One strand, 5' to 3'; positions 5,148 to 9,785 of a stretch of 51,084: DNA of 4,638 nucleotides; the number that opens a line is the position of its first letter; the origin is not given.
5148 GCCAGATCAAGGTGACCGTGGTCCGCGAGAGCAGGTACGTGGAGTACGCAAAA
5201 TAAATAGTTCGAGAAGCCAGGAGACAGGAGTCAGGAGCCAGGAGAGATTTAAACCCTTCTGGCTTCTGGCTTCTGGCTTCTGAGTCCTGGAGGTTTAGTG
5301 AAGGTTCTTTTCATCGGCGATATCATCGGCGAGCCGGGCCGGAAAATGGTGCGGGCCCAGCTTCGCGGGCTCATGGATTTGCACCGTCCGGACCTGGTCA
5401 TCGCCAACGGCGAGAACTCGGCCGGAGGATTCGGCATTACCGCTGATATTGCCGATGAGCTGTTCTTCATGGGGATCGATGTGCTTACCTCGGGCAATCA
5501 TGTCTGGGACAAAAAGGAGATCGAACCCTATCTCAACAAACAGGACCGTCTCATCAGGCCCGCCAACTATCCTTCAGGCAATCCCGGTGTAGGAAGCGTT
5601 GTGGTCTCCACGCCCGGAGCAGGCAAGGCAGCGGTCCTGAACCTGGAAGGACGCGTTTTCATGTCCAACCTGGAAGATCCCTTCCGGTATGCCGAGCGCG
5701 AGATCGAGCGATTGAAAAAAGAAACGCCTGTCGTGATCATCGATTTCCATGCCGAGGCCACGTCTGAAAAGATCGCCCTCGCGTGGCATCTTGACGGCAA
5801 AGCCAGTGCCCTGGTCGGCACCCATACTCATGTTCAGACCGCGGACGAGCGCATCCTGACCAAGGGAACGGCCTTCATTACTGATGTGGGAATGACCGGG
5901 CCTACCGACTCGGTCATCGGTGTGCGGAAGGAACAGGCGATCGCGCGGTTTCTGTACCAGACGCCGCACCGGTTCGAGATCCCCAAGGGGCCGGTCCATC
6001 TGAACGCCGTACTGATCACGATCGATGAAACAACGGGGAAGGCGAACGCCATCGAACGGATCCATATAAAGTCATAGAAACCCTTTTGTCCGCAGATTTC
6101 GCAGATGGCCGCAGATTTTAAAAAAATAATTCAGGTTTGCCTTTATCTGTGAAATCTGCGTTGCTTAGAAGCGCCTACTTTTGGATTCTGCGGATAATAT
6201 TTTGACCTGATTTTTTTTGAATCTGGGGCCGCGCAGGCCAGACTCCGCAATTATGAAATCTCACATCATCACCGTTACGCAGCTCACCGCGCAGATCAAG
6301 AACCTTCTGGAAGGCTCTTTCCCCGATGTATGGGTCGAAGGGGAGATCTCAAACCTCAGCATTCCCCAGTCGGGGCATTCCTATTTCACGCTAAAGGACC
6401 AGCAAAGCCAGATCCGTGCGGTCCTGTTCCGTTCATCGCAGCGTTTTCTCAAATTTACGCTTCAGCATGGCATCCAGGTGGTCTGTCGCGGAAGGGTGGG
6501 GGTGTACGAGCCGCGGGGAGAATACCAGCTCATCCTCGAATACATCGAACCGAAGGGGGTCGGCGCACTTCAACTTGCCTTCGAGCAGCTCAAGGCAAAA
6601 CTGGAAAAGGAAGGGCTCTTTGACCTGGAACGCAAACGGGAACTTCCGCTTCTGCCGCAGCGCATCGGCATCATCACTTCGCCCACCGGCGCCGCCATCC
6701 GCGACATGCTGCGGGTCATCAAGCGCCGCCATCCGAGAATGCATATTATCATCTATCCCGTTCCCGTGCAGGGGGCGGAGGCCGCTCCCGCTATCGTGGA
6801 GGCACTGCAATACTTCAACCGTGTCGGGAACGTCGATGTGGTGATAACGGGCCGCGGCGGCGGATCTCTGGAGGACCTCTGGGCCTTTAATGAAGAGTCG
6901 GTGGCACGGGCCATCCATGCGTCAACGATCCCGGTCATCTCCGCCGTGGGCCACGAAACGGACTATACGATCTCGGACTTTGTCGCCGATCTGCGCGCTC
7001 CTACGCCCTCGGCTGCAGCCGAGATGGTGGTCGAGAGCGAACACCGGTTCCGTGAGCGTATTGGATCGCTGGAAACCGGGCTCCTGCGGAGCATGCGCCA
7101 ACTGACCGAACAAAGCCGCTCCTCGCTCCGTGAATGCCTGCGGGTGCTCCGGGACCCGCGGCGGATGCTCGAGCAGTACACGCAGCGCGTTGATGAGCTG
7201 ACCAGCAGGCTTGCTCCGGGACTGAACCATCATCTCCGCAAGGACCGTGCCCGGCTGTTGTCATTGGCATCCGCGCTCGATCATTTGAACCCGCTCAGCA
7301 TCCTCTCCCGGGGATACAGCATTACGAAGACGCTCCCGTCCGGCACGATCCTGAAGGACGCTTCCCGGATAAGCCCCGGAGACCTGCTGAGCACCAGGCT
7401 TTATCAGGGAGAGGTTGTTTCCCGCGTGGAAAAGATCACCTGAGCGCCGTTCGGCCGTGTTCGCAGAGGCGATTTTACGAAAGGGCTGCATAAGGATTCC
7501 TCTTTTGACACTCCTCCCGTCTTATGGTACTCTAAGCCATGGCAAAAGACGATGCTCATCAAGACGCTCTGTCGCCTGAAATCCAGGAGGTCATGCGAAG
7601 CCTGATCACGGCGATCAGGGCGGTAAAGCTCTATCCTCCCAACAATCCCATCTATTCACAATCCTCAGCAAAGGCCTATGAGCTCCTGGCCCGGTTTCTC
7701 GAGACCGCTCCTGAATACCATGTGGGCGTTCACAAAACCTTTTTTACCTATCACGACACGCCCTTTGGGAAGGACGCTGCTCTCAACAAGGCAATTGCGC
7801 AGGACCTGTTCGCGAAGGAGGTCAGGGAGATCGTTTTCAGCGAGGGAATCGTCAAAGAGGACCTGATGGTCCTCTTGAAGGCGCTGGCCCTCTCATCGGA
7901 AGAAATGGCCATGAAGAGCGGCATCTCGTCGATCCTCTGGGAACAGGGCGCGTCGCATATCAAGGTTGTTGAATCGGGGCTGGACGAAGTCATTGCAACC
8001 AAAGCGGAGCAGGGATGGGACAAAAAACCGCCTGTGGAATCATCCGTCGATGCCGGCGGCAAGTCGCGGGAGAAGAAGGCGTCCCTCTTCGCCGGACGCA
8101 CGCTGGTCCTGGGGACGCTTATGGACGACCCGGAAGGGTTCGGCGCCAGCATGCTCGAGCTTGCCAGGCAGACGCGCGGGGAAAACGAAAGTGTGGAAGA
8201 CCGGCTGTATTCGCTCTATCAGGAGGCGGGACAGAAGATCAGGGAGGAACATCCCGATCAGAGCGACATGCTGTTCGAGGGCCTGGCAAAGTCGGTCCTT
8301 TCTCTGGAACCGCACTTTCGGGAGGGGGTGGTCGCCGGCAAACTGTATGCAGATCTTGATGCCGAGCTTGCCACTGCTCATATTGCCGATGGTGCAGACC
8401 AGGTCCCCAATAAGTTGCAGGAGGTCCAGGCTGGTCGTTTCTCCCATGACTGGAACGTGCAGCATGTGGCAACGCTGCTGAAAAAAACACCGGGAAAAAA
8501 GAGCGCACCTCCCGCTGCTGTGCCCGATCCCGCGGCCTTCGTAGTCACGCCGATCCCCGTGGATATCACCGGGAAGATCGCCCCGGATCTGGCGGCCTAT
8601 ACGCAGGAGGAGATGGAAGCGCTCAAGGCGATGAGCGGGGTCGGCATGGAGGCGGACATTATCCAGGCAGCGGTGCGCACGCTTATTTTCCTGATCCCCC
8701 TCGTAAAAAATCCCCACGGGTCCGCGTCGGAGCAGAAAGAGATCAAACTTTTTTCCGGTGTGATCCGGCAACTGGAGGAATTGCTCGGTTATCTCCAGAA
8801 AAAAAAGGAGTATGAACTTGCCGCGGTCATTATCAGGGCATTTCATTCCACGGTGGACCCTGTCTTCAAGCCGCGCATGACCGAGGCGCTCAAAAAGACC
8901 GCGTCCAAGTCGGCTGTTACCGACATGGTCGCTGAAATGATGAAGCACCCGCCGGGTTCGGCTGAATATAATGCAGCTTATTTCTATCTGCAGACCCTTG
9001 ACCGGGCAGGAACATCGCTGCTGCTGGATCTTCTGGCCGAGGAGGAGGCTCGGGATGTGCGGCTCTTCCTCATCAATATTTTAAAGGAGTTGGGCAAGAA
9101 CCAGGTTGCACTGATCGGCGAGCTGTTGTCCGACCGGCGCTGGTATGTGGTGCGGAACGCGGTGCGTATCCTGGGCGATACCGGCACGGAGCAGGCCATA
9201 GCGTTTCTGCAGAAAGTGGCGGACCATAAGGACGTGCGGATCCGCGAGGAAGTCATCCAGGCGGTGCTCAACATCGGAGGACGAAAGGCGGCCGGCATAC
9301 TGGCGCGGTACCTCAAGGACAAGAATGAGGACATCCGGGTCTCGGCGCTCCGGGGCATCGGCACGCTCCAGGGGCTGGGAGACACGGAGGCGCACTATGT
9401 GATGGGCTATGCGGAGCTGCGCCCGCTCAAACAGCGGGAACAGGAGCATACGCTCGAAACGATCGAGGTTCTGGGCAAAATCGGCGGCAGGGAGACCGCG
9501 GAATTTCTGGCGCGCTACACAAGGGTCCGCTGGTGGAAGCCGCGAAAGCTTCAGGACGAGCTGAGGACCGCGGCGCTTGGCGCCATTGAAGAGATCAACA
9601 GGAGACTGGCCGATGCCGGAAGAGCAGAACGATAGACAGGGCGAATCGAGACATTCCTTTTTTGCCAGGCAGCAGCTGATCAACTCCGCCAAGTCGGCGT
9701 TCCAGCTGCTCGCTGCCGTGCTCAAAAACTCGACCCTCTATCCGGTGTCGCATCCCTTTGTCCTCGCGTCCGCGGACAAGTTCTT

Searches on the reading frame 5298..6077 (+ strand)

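Call 31: search_protein_families(library=pfam, proteins=[window:5298-6077:+], max_evalue=0.0001)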
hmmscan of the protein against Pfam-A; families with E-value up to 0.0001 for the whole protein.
window:5298-6077:+ (259 aa): 2 families
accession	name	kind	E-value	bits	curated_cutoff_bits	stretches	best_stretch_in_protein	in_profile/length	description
PF13277.11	YmdB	-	4.9e-109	363.9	27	1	4-255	1-253/253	YmdB-like protein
PF00149.33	Metallophos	-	2.8e-10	41.4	21.5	1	1-179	1-190/191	Calcineurin-like phosphoesterase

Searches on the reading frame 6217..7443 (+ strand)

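Call 31: search_protein_families(library=pfam, proteins=[window:6217-7443:+], max_evalue=0.0001)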
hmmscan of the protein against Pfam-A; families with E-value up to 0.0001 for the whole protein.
window:6217-7443:+ (408 aa): 3 families
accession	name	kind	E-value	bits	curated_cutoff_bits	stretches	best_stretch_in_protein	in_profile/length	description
PF02601.20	Exonuc_VII_L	-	2e-98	330.2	35.9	2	134-351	1-218/315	Exonuclease VII, large subunit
PF13742.12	tRNA_anti_2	-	3.5e-33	114.2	27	1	18-110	1-94/95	OB-fold nucleic acid binding domain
PF01336.31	tRNA_anti-codon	-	3.3e-12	46.6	27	1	38-112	1-74/75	OB-fold nucleic acid binding domain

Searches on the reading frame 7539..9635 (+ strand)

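Call 31: search_protein_families(library=pfam, proteins=[window:7539-9635:+], max_evalue=0.0001)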
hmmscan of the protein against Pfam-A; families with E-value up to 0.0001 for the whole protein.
window:7539-9635:+ (698 aa): 2 families
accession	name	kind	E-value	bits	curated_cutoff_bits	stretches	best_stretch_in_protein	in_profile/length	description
PF13646.12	HEAT_2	-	1.4e-24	86.6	27.7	2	526-604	5-84/88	HEAT repeats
PF02985.28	HEAT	-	9.6e-05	22.7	23.5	0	587-610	4-27/31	HEAT repeat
